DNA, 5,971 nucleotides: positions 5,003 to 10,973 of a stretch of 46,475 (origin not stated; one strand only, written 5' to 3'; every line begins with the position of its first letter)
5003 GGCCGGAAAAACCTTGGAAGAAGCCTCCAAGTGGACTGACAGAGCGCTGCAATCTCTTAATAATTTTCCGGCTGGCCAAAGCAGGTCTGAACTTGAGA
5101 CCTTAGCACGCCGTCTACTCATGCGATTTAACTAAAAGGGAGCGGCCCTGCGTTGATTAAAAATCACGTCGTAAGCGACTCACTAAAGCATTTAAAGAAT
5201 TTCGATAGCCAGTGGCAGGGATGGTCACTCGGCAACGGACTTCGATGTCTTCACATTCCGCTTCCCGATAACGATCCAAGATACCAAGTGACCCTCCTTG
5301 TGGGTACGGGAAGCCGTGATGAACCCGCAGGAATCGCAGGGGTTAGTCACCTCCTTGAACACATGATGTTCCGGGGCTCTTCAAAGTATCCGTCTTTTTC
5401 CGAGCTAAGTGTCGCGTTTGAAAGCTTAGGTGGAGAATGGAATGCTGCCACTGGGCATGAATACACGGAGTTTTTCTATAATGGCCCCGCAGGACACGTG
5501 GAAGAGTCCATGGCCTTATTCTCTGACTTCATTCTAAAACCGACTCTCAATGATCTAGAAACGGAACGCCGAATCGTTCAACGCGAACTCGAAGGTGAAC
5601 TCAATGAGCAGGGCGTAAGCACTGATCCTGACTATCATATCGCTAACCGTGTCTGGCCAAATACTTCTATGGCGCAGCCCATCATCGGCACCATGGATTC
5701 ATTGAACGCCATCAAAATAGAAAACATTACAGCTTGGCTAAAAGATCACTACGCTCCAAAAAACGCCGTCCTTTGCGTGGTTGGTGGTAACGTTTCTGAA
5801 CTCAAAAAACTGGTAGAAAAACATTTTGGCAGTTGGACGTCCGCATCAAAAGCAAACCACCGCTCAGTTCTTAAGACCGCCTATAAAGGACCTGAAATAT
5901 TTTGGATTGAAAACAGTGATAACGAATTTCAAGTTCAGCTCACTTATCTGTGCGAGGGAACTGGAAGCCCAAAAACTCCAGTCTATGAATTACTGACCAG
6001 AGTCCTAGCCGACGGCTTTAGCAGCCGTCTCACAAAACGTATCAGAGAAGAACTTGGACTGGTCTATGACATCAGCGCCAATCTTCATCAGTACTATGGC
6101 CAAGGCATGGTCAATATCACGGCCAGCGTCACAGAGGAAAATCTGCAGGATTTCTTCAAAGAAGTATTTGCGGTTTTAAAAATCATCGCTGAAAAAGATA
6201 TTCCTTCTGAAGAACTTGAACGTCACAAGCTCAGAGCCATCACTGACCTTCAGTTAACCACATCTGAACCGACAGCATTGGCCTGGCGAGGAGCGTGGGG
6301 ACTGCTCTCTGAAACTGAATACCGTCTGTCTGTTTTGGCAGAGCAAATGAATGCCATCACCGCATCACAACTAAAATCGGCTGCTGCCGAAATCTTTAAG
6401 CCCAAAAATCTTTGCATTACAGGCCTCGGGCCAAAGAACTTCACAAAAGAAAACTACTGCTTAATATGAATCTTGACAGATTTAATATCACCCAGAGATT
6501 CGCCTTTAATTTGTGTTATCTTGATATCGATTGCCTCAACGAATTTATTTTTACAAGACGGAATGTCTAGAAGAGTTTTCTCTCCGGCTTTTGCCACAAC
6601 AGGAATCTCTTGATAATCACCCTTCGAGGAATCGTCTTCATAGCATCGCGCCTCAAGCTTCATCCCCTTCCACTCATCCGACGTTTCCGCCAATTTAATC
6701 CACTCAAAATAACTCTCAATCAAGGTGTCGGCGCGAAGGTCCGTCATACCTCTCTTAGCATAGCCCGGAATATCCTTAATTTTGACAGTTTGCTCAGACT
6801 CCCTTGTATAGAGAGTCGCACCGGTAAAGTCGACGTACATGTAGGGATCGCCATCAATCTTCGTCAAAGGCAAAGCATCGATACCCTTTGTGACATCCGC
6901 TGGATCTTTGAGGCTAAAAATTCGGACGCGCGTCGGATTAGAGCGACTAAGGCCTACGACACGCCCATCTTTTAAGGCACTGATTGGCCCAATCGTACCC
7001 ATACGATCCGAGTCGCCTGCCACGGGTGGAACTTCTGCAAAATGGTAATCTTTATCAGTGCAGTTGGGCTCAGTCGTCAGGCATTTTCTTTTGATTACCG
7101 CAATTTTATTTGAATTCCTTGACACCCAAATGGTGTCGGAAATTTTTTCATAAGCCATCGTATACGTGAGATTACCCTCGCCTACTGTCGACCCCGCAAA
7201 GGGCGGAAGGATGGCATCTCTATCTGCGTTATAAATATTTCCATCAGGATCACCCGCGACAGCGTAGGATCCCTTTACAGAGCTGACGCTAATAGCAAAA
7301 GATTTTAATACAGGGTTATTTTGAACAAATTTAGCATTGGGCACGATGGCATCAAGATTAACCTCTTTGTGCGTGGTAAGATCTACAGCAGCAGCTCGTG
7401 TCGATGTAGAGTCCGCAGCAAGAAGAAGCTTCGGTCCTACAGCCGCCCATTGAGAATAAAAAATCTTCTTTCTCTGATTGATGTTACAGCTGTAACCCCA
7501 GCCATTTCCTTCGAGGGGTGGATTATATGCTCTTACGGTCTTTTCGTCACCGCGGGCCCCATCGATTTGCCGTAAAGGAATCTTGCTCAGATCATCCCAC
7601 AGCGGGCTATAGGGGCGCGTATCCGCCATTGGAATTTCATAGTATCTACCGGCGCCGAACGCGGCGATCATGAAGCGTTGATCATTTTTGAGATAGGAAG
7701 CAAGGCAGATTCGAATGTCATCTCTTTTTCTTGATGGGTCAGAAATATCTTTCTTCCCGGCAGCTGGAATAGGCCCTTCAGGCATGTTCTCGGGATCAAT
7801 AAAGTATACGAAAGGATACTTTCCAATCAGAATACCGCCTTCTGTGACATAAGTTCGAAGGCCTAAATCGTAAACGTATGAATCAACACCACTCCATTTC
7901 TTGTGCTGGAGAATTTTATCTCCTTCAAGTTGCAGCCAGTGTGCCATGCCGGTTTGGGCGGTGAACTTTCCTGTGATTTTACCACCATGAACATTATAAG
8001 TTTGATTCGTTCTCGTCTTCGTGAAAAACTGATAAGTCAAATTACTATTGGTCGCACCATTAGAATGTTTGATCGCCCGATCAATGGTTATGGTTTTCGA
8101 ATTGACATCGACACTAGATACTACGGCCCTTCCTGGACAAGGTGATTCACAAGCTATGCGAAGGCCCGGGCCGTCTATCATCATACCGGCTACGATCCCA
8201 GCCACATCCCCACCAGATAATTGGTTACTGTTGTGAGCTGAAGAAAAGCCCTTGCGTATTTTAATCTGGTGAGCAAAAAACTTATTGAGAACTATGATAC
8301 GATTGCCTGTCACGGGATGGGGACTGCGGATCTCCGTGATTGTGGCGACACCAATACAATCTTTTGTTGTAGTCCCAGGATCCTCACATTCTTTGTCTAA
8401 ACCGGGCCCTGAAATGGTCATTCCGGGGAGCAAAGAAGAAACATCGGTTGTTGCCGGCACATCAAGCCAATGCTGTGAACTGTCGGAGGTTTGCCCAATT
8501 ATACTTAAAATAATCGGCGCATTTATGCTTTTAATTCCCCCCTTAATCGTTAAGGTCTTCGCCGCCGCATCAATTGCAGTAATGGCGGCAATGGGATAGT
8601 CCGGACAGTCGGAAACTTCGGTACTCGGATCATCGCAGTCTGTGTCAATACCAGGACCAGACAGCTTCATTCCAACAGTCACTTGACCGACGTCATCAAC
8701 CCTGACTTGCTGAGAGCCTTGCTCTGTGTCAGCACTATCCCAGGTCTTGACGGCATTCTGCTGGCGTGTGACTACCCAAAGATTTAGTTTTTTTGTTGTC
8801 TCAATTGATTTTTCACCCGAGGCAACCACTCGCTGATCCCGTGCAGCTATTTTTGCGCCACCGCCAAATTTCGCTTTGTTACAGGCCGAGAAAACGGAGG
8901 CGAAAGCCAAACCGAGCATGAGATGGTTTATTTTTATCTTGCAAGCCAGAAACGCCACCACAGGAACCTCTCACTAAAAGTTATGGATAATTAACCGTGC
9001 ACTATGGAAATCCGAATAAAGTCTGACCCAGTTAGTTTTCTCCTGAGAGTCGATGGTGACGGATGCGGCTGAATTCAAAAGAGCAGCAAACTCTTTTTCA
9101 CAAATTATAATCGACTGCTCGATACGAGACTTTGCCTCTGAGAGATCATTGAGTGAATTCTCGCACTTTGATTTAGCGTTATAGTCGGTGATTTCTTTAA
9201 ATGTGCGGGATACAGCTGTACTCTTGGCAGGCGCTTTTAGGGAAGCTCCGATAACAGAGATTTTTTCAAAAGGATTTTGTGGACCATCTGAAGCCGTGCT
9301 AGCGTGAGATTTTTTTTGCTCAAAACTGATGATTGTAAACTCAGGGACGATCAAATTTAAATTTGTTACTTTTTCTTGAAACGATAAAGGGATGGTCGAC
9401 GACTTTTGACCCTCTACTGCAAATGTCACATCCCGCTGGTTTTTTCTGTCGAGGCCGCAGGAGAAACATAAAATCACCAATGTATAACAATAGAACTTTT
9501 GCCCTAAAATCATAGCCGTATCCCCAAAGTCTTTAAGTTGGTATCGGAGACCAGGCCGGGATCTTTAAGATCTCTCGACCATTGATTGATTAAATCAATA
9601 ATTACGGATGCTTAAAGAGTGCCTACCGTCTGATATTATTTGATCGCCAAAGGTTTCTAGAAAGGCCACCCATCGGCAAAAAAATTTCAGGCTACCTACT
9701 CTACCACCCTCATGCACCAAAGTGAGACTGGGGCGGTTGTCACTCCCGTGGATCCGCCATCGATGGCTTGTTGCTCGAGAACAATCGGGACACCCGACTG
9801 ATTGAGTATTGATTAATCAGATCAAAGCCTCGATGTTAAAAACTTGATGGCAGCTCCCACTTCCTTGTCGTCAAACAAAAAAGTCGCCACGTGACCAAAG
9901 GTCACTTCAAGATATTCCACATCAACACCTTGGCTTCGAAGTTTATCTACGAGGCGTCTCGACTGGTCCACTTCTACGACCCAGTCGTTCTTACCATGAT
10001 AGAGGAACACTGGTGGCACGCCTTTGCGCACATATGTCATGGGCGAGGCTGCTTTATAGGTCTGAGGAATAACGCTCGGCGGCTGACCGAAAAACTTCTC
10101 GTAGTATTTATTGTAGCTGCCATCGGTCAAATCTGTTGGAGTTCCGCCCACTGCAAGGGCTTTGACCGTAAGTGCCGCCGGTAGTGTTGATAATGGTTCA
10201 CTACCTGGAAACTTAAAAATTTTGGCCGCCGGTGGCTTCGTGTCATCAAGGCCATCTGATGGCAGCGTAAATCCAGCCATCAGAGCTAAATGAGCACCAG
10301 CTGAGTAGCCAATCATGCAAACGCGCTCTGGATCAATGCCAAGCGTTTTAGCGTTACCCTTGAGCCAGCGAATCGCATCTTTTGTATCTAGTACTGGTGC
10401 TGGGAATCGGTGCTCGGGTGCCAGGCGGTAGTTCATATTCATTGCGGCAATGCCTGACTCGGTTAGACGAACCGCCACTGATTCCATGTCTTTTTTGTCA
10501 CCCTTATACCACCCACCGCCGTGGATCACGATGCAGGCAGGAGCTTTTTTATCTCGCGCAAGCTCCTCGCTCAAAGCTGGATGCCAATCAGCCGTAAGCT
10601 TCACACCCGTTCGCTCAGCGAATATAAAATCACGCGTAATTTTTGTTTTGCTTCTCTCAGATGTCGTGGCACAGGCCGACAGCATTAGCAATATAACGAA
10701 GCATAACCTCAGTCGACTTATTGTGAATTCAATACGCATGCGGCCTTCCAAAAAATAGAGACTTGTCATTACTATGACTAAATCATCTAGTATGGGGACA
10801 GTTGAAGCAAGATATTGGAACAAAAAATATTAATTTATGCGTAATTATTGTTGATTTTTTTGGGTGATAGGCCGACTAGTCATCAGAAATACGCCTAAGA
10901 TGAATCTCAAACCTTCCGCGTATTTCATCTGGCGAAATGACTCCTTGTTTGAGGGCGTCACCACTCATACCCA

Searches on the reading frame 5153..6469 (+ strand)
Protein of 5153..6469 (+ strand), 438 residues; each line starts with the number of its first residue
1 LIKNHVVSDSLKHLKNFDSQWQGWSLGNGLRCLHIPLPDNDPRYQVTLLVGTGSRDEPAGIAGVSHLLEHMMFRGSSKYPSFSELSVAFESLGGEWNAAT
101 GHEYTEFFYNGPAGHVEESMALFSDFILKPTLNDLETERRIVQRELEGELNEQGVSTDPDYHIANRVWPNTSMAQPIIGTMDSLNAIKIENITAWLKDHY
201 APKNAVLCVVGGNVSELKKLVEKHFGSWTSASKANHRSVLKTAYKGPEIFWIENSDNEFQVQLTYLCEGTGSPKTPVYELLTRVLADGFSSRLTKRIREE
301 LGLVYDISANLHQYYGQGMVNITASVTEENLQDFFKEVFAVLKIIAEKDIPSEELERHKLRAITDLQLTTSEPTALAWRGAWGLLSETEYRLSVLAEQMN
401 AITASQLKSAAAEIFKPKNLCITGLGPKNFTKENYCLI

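Call 22: search_protein_families(library=pfam, proteins=[window:5153-6469:+], max_evalue=0.001)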
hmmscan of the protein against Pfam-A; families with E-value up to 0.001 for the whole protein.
window:5153-6469:+ (438 aa): 2 families
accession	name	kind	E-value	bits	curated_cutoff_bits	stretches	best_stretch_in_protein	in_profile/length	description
PF05193.26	Peptidase_M16_C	-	6.9e-35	121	23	1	187-359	2-178/181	Peptidase M16 inactive domain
PF00675.25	Peptidase_M16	-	7.9e-27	94.4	22.3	1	42-178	11-146/149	Insulinase (Peptidase family M16)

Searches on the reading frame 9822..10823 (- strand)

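Call 22: search_protein_families(library=pfam, proteins=[window:9822-10823:-], max_evalue=0.001)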
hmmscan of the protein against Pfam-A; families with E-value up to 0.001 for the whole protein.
window:9822-10823:- (333 aa): 10 families
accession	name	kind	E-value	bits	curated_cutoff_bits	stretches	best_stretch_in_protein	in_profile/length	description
PF20434.5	BD-FAE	-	3e-46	158.1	26.8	1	90-295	9-215/215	BD-FAE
PF07859.19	Abhydrolase_3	-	4.8e-28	98.8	25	1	98-307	2-201/210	alpha/beta hydrolase fold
PF00326.27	Peptidase_S9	-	7e-11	42.5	22.6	1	244-305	118-180/213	Prolyl oligopeptidase family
PF00135.34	COesterase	-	8.8e-09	35.3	27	1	89-180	98-197/515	Carboxylesterase family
PF03583.20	LIP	-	4.9e-07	29.8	23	1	270-333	216-278/286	Secretory lipase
PF02129.25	Peptidase_S15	-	1.6e-05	25.2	23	0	140-183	73-112/262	X-Pro dipeptidyl-peptidase (S15 family)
PF02230.22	Abhydrolase_2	-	0.00013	22.4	23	0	160-189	99-128/217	Phospholipase/Carboxylesterase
PF01738.24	DLH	-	0.00014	22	21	0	257-303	131-177/217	Dienelactone hydrolase family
PF12146.15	Hydrolase_4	-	0.00017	21.4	27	0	271-305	193-227/239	Serine aminopeptidase, S33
PF12697.13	Abhydrolase_6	-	0.00053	21.1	26.3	1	98-302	2-195/217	Alpha/beta hydrolase family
